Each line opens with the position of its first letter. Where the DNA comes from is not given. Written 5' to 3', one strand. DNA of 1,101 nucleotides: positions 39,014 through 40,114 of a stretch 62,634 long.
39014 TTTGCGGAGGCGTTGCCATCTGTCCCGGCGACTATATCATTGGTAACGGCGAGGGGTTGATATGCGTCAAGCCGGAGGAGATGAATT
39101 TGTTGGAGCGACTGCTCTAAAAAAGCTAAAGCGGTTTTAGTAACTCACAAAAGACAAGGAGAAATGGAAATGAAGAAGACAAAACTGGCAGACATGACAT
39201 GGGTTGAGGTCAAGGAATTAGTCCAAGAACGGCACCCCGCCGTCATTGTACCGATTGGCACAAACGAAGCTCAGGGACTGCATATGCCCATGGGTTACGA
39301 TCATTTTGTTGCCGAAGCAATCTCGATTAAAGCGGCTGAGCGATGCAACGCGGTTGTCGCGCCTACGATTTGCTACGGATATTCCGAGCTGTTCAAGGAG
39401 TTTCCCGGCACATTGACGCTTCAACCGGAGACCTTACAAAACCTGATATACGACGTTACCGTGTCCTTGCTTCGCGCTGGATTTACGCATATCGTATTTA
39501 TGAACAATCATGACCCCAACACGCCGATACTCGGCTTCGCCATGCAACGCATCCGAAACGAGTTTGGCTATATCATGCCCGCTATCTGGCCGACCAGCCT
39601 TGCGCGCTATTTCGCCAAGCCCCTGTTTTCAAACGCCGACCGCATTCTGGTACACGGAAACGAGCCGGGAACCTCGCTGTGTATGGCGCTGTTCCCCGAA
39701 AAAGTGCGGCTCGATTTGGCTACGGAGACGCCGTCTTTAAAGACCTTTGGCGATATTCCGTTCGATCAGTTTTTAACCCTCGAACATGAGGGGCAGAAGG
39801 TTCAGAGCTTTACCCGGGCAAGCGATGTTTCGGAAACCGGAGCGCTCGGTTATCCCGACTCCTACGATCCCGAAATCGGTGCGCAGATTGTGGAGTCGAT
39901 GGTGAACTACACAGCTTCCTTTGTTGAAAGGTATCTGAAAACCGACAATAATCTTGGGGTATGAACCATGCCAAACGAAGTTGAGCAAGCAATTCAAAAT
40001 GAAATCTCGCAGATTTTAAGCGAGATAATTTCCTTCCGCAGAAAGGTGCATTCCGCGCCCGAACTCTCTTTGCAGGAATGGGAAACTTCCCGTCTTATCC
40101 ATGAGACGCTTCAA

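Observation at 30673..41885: LysR-linked block with a Dpp-type importer, four RraA/HMG-aldolase-fold paralogues, a creatininase-family protein and an M20 amidohydrolase: candidate undescribed catabolic system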

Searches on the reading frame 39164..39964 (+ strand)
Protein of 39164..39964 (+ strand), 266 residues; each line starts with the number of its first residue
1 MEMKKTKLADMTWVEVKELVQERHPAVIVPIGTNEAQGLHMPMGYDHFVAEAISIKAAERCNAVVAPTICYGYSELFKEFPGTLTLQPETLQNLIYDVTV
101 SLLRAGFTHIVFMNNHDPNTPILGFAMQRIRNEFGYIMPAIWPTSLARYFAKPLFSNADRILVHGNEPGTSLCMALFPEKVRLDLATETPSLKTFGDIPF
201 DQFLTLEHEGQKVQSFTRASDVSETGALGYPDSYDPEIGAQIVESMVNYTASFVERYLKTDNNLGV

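Call 4: search_protein_families(library=pfam, proteins=[window:39164-39964:+], max_evalue=0.01)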
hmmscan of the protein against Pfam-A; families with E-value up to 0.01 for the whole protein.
window:39164-39964:+ (266 aa): 1 family
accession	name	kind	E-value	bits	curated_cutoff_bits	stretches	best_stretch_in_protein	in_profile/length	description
PF02633.19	Creatininase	-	6.1e-54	183.4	31.3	1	9-253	1-237/238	Creatinine amidohydrolase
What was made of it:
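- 39164..39964 (+): Creatininase-fold amidohydrolase ('Creat2'). It is the most conserved enzyme of the cluster. It keeps Glu34, Asp45, His120 and His178, with an invariant His36->Gln. PF02633 at 183 bits (call 4).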

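Call 5: search_protein_families(library=ncbifam, proteins=[window:39164-39964:+], max_evalue=0.01)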
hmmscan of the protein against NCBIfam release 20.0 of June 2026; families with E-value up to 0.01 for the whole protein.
window:39164-39964:+ (266 aa): 3 families
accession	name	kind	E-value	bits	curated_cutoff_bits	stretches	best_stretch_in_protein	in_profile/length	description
TIGR04448.1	creatininase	equivalog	9.2e-29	100.8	235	1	10-193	1-196/246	creatininase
TIGR03964.1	mycofact_creat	equivalog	4.7e-25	88.5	172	1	8-259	1-222/228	mycofactocin biosynthesis peptidyl-dipeptidase MftE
NF041098.2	diketo_inos_hlase_IolN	equivalog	5.4e-20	71.7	245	1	7-198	8-202/307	3-dehydro-scyllo-inosose hydrolase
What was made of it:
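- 39164..39964 (+): It is below the cutoffs for creatininase, MftE and IolN (call 5).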

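Call 7: search_solved_structures(query=window:39164-39964:+, max_evalue=0.001, show_alignments=2)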
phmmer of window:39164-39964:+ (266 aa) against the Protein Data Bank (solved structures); distinct sequences matched with E-value up to 0.001: 8.
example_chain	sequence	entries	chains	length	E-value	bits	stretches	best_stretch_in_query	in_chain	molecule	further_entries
3a6e_A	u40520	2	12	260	2.3e-16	63.3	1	6-201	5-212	Creatinine amidohydrolase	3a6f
1j2t_A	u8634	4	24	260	2.5e-16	63.2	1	6-201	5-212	creatinine amidohydrolase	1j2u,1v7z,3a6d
3a6j_A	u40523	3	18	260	2.6e-16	63.2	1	6-201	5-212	Creatinine amidohydrolase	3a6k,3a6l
3no4_A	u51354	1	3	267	5.9e-16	62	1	11-126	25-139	creatinine amidohydrolase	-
3a6g_A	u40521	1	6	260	6.3e-16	61.9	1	6-195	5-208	Creatinine amidohydrolase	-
3a6h_A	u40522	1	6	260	6.7e-16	61.8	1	6-195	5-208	Creatinine amidohydrolase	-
1q3k_A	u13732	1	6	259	6.7e-16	61.8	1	7-195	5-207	creatininase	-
3lub_A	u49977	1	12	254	5.6e-05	26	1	16-188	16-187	Putative creatinine amidohydrolase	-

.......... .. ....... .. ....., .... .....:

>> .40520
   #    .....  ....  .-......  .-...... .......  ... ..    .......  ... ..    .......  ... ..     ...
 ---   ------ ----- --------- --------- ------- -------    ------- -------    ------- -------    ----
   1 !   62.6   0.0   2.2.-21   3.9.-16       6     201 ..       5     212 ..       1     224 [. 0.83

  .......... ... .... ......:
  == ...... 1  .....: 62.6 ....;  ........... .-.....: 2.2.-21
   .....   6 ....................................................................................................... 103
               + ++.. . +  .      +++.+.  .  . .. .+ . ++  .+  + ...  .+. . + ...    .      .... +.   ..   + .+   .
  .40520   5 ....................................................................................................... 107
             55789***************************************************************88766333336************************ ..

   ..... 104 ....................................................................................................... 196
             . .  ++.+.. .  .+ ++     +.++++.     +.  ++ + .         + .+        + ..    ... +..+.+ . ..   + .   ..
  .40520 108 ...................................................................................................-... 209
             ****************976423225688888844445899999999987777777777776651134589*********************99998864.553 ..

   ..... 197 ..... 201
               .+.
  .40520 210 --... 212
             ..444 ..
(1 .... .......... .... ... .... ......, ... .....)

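Call 11: find_homologous_proteins(query=window:39164-39964:+, max_evalue=1e-10)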
Query window:39164-39964:+ (266 aa): 24 proteins with E <= 1e-10 among 404 candidates.
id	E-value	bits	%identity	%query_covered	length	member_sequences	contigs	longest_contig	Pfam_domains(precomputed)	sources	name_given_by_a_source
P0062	7.0e-176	601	100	99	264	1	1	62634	PF02633.20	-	-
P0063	2.3e-135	468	74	99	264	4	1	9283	PF02633.20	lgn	-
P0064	4.7e-117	408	66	99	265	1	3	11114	PF02633.20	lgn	-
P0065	1.9e-113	396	74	85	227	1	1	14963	PF02633.20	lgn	-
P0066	1.4e-108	380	61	99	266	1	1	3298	PF02633.20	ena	-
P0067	2.1e-108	380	63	99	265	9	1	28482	PF02633.20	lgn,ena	-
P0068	4.7e-106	372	61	99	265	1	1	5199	PF02633.20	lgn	-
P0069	1.1e-105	371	62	97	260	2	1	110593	PF02633.20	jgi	-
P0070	6.1e-104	365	60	99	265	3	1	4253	PF02633.20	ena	-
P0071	1.5e-90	321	54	99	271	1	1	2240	PF02633.20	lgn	-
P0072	2.1e-69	252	48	98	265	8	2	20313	PF02633.20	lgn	-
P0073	2.2e-69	252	47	98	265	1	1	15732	PF02633.20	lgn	-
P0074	6.7e-66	240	46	99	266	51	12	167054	PF02633.20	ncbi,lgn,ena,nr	ncbi:MAG: creatininase family protein [Clostridia bacterium]|nr:creatininase family protein [Clostri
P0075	5.7e-38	149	33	98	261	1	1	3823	PF02633.20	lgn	-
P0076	3.7e-34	136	35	98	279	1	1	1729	PF02633.20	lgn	-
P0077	1.8e-31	128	32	98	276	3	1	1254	PF02633.20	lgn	-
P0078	4.6e-31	126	32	98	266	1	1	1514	PF02633.20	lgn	-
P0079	6.9e-31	126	32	98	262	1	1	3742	PF02633.20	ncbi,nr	ncbi:MAG: creatininase family protein [Bacillota bacterium]|nr:creatininase family protein [Bacillot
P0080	8.8e-30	122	33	95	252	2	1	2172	PF02633.20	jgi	jgi:creatinine amidohydrolase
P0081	2.1e-29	121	32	98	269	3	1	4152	PF02633.20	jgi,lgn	-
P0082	1.7e-28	118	32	98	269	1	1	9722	PF02633.20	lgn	-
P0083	3.5e-25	107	32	95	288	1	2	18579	PF02633.20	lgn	-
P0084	1.9e-24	105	33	96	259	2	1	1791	PF02633.20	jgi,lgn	jgi:creatinine amidohydrolase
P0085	2.1e-18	85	28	93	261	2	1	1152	PF02633.20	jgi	-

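Call 12: find_encoding_contigs(protein=P0069, flank=10000, max_places=3)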
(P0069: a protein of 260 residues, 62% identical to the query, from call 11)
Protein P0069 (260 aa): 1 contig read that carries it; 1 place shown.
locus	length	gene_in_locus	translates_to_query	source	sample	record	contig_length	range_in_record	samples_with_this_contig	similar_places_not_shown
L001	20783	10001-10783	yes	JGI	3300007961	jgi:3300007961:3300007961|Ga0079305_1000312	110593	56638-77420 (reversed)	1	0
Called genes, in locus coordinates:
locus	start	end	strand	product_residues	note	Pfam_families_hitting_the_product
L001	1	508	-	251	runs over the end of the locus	PF03328:HpcH_HpaI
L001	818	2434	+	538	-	PF00496:SBP_bac_5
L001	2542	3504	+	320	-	PF19300:BPD_transp_1_N, PF00528:BPD_transp_1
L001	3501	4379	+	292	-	PF12911:OppC_N, PF00528:BPD_transp_1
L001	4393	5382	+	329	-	PF00005:ABC_tran, PF13304:AAA_21 (faint), PF08352:oligo_HPY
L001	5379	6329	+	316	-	PF00005:ABC_tran, PF08352:oligo_HPY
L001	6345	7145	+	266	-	PF02633:Creatininase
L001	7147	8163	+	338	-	PF00126:HTH_1, PF03466:LysR_substrate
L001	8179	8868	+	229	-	PF03737:RraA-like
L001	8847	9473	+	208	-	PF03737:RraA-like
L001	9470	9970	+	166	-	PF03737:RraA-like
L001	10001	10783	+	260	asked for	PF02633:Creatininase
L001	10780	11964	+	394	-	PF01546:Peptidase_M20, PF07687:M20_dimer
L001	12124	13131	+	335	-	PF01180:DHO_dh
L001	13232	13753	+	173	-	-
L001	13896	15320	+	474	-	PF01546:Peptidase_M20, PF07687:M20_dimer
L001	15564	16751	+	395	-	PF13433:Peripla_BP_5 (faint), PF13458:Peripla_BP_6, PF01094:ANF_receptor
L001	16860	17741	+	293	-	PF02653:BPD_transp_2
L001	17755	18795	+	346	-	PF02653:BPD_transp_2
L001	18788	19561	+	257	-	PF00005:ABC_tran, PF13304:AAA_21 (faint), PF12399:BCA_ABC_TP_C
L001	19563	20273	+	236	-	PF00005:ABC_tran, PF13304:AAA_21 (faint)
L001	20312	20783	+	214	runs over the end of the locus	PF00571:CBS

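Call 13: find_encoding_contigs(protein=P0074, flank=10000, max_places=4)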
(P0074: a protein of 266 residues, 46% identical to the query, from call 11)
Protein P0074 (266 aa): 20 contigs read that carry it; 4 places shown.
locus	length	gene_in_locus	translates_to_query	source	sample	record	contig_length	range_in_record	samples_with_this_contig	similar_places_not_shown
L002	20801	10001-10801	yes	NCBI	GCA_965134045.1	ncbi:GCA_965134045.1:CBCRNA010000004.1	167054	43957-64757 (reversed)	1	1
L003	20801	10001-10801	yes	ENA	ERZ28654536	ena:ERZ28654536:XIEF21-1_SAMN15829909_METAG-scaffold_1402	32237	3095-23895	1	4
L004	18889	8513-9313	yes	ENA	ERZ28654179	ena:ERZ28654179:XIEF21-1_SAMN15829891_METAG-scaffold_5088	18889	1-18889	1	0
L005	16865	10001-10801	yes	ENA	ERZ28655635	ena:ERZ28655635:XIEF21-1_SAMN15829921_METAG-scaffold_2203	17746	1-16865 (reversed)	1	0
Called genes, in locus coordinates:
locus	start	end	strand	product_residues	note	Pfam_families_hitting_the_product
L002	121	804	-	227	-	PF03737:RraA-like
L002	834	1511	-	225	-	PF03737:RraA-like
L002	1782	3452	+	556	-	PF00496:SBP_bac_5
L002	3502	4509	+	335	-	PF19300:BPD_transp_1_N, PF00528:BPD_transp_1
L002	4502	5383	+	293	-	PF12911:OppC_N, PF00528:BPD_transp_1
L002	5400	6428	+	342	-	PF00005:ABC_tran, PF13304:AAA_21 (weak), PF08352:oligo_HPY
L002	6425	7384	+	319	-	PF00005:ABC_tran, PF08352:oligo_HPY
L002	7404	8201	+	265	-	PF02633:Creatininase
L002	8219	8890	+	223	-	PF03737:RraA-like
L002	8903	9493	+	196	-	PF03737:RraA-like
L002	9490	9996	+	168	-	PF03737:RraA-like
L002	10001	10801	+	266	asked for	PF02633:Creatininase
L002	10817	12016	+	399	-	PF01546:Peptidase_M20, PF07687:M20_dimer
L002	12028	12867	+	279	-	PF04951:Peptidase_M55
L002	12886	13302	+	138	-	PF09719:C_GCAxxG_C_C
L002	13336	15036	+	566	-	PF01266:DAO (faint), PF01593:Amino_oxidase (faint), PF07992:Pyr_redox_2, PF13434:Lys_Orn_oxgnase (weak), PF13738:Pyr_redox_3, PF00070:Pyr_redox, PF02852:Pyr_redox_dim, PF00581:Rhodanese, +2 more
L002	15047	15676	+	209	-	PF13527:Acetyltransf_9, PF00583:Acetyltransf_1, PF13508:Acetyltransf_7 (weak)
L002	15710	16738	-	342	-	PF01381:HTH_3, PF12844:HTH_19 (weak), PF13443:HTH_26 (weak), PF13560:HTH_31 (weak), PF13424:TPR_12 (faint), PF13428:TPR_14 (faint), PF13432:TPR_16 (faint), PF14559:TPR_19 (faint), +3 more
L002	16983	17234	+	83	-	-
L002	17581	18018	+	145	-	PF00011:HSP20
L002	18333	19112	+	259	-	PF00072:Response_reg, PF08769:Spo0A_C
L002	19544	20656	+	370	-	PF00248:Aldo_ket_red, PF12838:Fer4_7 (faint), PF13183:Fer4_8 (faint), PF13237:Fer4_10 (faint), PF13746:Fer4_18 (faint), PF14697:Fer4_21 (faint), PF13187:Fer4_9, PF13534:Fer4_17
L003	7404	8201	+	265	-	PF02633:Creatininase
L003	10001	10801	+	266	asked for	PF02633:Creatininase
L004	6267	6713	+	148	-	PF02633:Creatininase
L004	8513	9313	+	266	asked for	PF02633:Creatininase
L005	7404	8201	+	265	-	PF02633:Creatininase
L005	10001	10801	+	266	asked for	PF02633:Creatininase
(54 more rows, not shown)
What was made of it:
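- An M55 D-aminopeptidase is added in the L002 type (call 13).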

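Call 14: find_encoding_contigs(protein=P0067, flank=10000, max_places=3)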
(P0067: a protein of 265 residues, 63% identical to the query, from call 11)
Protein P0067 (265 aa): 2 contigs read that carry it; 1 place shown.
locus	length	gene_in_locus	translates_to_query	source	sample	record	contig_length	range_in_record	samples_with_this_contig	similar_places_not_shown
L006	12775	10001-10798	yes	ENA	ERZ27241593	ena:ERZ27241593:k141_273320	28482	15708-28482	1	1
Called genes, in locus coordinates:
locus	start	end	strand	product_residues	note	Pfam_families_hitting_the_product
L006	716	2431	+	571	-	PF00496:SBP_bac_5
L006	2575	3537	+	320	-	PF19300:BPD_transp_1_N, PF00528:BPD_transp_1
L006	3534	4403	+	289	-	PF12911:OppC_N, PF00528:BPD_transp_1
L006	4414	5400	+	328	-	PF00005:ABC_tran, PF13304:AAA_21 (weak), PF08352:oligo_HPY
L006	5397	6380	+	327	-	PF00005:ABC_tran, PF08352:oligo_HPY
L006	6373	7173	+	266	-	PF02633:Creatininase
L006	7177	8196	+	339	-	PF00126:HTH_1, PF03466:LysR_substrate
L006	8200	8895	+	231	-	PF03737:RraA-like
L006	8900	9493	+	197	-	PF03737:RraA-like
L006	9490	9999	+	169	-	PF03737:RraA-like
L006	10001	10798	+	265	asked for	PF02633:Creatininase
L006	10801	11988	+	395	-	PF01546:Peptidase_M20, PF07687:M20_dimer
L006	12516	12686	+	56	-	-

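Call 17: find_related_loci(query=A1, collection=genome_contigs, flank=10000)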
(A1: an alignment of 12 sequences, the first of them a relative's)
Query A1 (264 aa) in genome_contigs; peptide patterns used: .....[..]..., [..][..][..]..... (x = any residue, [..] = any of these).
114 stretches matched a pattern; 24 encode a relative of the query (tblastn E <= 1e-3); 24 distinct loci.
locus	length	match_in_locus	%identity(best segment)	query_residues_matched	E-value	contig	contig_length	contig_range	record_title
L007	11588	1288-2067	48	1-262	1e-81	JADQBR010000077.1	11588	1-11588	MAG: Bacillota bacterium isolate Soudan_17 NODE_1637_length_11588_cov_14.634267, whole genome shotgun sequence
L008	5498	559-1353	46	1-263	9e-73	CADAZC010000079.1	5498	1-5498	MAG: uncultured Clostridiales bacterium isolate RUG13758 genome assembly, contig: RUG13758_asm_79, whole genome shotgun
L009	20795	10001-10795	46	1-263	6e-73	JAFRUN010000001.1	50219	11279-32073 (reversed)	MAG: Clostridia bacterium isolate RGIG2810 Goat_Omasum-6__c2819, whole genome shotgun sequence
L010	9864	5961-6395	33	4-149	8e-19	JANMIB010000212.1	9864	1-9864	MAG: Bosea sp. (in: a-proteobacteria) isolate OTE_70_metabat_142 OTE_70_k141_912696, whole genome shotgun sequence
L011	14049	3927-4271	39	6-114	2e-17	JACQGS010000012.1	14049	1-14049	MAG: Chloroflexi bacterium isolate NC_groundwater_1079_Ag_S2p5_56_76 S_2p5_S6_coassembly_k141_25061, whole genome shotgu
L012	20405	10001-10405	34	5-132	2e-15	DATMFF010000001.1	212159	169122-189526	MAG TPA_asm: Xanthobacteraceae bacterium isolate SMAG_U13455 k141_71024, whole genome shotgun sequence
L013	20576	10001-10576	28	5-181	2e-15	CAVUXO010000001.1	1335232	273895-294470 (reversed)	MAG: uncultured Alphaproteobacteria bacterium isolate MFD06298.bin.2.225 genome assembly, contig: contig_10464, whole ge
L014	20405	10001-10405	29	5-132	6e-14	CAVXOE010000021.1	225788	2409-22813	MAG: uncultured Alphaproteobacteria bacterium isolate MFD02134.bin.1.66 genome assembly, contig: contig_5008, whole geno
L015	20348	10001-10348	34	6-114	2e-13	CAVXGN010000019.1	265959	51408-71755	MAG: uncultured Alphaproteobacteria bacterium isolate MFD02416.bin.2.216 genome assembly, contig: contig_17063, whole ge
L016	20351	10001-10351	33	5-114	2e-13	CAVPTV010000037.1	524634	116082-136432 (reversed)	MAG: uncultured Alphaproteobacteria bacterium isolate MFD06742.bin.2.209 genome assembly, contig: contig_73067, whole ge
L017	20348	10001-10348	33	6-114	2e-13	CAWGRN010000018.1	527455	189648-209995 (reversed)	MAG: uncultured Alphaproteobacteria bacterium isolate MFD05942.bin.2.87 genome assembly, contig: contig_50221, whole gen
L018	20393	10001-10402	33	6-132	3e-13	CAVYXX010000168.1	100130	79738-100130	MAG: uncultured Alphaproteobacteria bacterium isolate MFD04967.bin.2.61 genome assembly, contig: contig_805, whole genom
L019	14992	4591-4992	31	6-132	2e-13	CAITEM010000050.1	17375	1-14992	MAG: uncultured Rhizobiales bacterium isolate Umea_bin-07398 genome assembly, contig: bin-07398:050/630, whole genome sh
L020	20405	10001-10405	27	5-132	6e-13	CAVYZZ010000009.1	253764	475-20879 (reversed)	MAG: uncultured Alphaproteobacteria bacterium isolate MFD02416.bin.1.417 genome assembly, contig: contig_61767, whole ge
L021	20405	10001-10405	30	5-132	7e-13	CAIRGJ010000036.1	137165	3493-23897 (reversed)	MAG: uncultured Rhizobiales bacterium isolate MJ-time_bin-4754 genome assembly, contig: bin-4754:36/64, whole genome sho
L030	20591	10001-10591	26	6-189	4e-12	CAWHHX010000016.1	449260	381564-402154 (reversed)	MAG: uncultured Alphaproteobacteria bacterium isolate MFD01716.bin.2.38 genome assembly, contig: contig_82603, whole gen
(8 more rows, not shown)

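Call 19: find_encoding_contigs(protein=P0063, flank=10000, max_places=2)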
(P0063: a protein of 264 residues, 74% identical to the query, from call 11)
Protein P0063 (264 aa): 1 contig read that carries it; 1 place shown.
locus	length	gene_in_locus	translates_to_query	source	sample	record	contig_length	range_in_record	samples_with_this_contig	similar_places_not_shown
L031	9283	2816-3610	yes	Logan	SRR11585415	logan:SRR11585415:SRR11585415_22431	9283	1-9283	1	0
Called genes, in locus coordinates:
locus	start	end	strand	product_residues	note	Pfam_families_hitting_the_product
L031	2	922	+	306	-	?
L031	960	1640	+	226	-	PF03737:RraA-like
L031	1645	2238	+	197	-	PF03737:RraA-like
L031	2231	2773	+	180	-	PF03737:RraA-like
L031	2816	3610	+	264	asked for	PF02633:Creatininase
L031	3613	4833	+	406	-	PF01546:Peptidase_M20, PF07687:M20_dimer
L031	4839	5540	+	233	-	PF03737:RraA-like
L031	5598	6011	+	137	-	PF09719:C_GCAxxG_C_C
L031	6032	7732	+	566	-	PF01266:DAO (faint), PF03486:HI0933_like (faint), PF07992:Pyr_redox_2, PF13450:NAD_binding_8 (faint), PF13738:Pyr_redox_3, PF00070:Pyr_redox, PF02852:Pyr_redox_dim, PF00581:Rhodanese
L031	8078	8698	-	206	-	PF00939:Na_sulph_symp, PF03600:CitMHS (weak)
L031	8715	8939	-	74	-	PF14354:Lar_restr_allev (weak)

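Call 20: find_encoding_contigs(protein=P0065, flank=10000, max_places=2)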
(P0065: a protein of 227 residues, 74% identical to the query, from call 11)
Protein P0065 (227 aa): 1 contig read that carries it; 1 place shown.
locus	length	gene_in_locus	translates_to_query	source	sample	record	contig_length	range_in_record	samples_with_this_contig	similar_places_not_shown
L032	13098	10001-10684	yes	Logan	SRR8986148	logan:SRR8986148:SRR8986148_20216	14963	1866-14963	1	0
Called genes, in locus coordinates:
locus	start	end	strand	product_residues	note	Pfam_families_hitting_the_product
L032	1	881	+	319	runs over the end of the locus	PF26233:NicX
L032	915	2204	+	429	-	PF00266:Aminotran_5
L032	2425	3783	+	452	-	PF13433:Peripla_BP_5, PF13458:Peripla_BP_6, PF01094:ANF_receptor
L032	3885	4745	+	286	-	PF02653:BPD_transp_2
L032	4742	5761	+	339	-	PF02653:BPD_transp_2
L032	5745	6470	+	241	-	PF13476:AAA_23 (weak), PF00005:ABC_tran, PF12399:BCA_ABC_TP_C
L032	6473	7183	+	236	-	PF00005:ABC_tran, PF13304:AAA_21 (faint)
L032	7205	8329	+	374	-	PF07969:Amidohydro_3 (faint), PF01979:Amidohydro_1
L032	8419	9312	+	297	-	PF00126:HTH_1, PF13556:HTH_30 (faint), PF03466:LysR_substrate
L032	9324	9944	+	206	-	PF02525:Flavodoxin_2, PF03358:FMN_red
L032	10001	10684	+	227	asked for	PF02633:Creatininase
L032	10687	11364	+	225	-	PF01546:Peptidase_M20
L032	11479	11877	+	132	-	PF01546:Peptidase_M20 (weak)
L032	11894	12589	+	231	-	PF03737:RraA-like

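Call 21: find_encoding_contigs(protein=P0072, flank=10000, max_places=2)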
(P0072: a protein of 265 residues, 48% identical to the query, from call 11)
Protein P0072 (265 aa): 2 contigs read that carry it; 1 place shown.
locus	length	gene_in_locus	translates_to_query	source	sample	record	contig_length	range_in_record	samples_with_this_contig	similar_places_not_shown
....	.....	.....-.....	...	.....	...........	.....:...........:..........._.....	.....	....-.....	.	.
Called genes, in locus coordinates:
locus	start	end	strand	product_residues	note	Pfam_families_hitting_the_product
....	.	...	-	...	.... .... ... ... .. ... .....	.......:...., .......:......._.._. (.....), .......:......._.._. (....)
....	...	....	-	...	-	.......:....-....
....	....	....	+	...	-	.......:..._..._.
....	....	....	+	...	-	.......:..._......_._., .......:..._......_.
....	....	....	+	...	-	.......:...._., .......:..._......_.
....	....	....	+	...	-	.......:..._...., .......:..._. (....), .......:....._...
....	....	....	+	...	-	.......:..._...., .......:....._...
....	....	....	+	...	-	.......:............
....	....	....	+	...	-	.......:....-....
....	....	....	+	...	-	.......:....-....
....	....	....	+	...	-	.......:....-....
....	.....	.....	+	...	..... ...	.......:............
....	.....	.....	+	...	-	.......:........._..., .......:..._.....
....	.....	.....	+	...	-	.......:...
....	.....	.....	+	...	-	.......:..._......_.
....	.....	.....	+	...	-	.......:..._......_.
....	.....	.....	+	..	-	?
